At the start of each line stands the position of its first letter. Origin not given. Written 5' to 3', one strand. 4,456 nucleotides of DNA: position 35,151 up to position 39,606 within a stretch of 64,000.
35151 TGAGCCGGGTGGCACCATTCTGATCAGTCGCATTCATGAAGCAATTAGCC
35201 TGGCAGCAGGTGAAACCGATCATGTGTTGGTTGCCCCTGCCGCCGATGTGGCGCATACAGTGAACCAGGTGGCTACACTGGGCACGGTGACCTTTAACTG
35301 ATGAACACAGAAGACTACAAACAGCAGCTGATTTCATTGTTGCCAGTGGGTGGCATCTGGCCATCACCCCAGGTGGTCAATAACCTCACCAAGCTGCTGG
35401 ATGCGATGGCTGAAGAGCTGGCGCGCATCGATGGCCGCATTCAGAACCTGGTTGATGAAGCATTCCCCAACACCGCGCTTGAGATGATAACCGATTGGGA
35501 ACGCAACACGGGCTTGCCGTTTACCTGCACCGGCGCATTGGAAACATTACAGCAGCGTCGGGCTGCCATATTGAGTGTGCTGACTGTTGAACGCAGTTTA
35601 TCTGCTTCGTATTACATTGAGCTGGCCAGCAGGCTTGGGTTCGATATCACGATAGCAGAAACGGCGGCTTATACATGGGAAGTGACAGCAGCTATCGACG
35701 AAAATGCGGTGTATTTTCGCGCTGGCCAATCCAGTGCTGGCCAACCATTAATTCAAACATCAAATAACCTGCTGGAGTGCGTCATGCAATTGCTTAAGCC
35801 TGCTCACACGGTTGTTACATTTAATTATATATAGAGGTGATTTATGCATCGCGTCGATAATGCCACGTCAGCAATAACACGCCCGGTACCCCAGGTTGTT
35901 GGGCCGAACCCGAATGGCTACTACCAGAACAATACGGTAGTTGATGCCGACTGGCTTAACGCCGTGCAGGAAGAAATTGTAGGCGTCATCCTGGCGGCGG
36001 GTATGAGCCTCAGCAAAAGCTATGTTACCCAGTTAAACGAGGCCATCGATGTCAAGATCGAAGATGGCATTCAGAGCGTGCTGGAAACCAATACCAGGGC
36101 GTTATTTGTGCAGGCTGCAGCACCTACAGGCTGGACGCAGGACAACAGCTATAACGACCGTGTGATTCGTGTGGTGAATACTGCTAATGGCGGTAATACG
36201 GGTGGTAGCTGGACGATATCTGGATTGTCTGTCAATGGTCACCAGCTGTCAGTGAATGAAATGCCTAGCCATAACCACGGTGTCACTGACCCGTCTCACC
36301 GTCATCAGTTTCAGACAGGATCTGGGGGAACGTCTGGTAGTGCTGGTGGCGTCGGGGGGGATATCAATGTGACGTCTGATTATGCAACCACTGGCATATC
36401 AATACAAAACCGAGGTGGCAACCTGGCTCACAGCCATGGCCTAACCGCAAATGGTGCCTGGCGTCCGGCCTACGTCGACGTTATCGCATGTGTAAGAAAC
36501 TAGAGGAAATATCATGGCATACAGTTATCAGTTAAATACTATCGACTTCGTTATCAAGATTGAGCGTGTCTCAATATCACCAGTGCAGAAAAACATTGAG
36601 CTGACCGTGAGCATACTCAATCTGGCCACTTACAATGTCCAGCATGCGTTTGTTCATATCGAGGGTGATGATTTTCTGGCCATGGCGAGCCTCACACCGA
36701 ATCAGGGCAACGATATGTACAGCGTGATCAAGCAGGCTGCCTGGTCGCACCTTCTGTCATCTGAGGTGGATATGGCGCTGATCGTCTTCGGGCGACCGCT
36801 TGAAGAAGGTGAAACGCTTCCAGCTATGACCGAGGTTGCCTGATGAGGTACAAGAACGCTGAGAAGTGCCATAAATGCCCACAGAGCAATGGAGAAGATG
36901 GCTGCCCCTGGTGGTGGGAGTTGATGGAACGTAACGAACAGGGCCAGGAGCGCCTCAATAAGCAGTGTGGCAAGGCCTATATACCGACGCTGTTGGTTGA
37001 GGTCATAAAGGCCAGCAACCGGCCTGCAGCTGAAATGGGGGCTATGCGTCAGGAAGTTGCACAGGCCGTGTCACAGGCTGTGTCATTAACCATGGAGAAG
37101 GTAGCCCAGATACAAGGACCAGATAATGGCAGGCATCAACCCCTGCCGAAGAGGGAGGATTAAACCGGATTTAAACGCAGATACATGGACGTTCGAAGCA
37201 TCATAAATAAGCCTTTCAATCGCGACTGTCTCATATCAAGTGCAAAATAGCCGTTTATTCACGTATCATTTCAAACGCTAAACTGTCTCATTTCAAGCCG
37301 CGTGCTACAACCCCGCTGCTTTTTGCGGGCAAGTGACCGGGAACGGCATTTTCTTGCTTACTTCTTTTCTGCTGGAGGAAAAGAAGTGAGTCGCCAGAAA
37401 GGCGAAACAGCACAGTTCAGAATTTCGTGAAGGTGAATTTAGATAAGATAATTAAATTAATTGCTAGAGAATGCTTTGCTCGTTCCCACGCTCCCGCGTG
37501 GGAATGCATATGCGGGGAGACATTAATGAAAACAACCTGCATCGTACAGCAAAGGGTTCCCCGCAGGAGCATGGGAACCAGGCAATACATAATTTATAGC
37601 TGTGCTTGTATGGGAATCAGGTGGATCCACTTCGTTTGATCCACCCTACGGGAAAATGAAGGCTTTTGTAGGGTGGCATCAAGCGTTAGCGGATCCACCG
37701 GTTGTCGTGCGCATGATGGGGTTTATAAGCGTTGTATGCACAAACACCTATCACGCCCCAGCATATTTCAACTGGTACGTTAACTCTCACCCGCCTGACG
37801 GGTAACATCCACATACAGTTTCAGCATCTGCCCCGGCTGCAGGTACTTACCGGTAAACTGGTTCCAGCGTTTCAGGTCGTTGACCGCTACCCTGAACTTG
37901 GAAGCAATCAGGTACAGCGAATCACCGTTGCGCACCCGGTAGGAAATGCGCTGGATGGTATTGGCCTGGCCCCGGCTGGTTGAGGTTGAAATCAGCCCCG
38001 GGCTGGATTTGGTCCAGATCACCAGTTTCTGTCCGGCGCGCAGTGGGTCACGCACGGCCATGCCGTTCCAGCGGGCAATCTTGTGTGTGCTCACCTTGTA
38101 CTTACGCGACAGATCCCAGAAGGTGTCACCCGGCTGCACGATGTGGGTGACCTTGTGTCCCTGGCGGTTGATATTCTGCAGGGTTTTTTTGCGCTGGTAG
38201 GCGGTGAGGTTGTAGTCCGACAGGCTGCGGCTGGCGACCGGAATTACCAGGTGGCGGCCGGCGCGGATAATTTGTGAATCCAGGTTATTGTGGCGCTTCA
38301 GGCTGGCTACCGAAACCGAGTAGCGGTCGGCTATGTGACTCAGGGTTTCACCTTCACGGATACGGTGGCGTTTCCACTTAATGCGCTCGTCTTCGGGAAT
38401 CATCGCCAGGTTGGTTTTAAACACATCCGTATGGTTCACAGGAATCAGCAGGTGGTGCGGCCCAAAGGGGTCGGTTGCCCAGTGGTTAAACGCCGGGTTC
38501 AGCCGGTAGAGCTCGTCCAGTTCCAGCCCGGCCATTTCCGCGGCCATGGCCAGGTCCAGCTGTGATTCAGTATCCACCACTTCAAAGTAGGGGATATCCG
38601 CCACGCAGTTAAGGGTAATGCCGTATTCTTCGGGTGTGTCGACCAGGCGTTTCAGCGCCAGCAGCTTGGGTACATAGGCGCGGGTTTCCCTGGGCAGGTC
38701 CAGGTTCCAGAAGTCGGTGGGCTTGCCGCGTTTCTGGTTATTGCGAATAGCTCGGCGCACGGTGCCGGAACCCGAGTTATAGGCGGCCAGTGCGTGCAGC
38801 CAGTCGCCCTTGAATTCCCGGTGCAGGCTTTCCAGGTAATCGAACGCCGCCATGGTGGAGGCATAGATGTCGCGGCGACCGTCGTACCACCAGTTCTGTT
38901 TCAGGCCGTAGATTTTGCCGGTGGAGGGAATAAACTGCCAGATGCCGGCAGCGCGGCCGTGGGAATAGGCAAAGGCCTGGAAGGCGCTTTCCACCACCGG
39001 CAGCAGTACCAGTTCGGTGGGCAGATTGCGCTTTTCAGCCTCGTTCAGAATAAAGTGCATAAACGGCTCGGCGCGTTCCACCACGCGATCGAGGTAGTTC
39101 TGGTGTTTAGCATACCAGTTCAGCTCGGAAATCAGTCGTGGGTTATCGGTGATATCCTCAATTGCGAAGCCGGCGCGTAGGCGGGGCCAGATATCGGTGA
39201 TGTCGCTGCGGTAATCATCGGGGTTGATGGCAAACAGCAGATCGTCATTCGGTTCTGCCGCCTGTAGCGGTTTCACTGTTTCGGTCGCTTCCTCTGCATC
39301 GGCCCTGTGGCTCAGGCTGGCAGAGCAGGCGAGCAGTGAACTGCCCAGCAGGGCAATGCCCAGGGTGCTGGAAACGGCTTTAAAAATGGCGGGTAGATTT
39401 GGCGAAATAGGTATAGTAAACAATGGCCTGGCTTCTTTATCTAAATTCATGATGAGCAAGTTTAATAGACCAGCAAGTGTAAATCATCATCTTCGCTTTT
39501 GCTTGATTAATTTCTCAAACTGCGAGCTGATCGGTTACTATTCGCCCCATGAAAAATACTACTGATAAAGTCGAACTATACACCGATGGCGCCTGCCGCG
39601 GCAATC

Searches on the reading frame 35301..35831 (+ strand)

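Call 12: search_protein_families(library=pfam, proteins=[window:35301-35831:+], max_evalue=0.001)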
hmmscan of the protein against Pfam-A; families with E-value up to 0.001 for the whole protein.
window:35301-35831:+ (177 aa): 1 family
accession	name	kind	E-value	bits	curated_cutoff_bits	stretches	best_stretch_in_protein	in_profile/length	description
PF10076.14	Phage_Mu_Gp48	-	5.9e-31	107.8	37.4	1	8-176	1-149/150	Bacteriophage Mu-like, Gp48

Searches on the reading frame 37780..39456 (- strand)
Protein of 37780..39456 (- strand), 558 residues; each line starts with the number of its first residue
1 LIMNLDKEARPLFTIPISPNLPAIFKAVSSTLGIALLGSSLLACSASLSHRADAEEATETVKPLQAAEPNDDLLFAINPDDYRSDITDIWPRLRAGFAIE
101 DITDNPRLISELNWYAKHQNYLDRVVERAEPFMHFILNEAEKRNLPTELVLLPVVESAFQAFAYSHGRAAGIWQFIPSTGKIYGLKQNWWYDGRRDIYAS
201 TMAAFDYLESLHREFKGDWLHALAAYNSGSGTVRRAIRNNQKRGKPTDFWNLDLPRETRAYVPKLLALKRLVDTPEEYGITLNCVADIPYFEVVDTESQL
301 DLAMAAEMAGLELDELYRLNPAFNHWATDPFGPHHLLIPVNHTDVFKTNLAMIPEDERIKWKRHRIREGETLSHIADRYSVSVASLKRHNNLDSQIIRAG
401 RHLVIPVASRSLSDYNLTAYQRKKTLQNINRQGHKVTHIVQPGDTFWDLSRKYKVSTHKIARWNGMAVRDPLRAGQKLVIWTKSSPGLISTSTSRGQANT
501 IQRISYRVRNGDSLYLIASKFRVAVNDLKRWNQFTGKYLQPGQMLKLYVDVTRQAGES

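Call 11: search_protein_families(library=pfam, proteins=[window:37780-39456:-], max_evalue=0.001)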
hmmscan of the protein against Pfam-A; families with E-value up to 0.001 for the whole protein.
window:37780-39456:- (558 aa): 5 families
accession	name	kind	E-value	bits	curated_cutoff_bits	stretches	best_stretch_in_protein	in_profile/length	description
PF01476.26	LysM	-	4e-41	139.1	20.9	3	438-481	1-43/43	LysM domain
PF01464.25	SLT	-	1.3e-24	86.5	21.3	1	138-245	6-113/117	Transglycosylase SLT domain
PF23473.1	LysM3_LYK4_5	-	2.1e-08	34.5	29.3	0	366-398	7-39/48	LYK4/5 LysM3 domain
PF23446.1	LysM1_NFP_LYK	-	2.9e-06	28.5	36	0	371-408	17-56/60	NFP/LYK LysM1 domain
PF22310.2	NMB0315_dom_I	-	0.00019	22.2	27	0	361-390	3-32/83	NMB0315-like, domain I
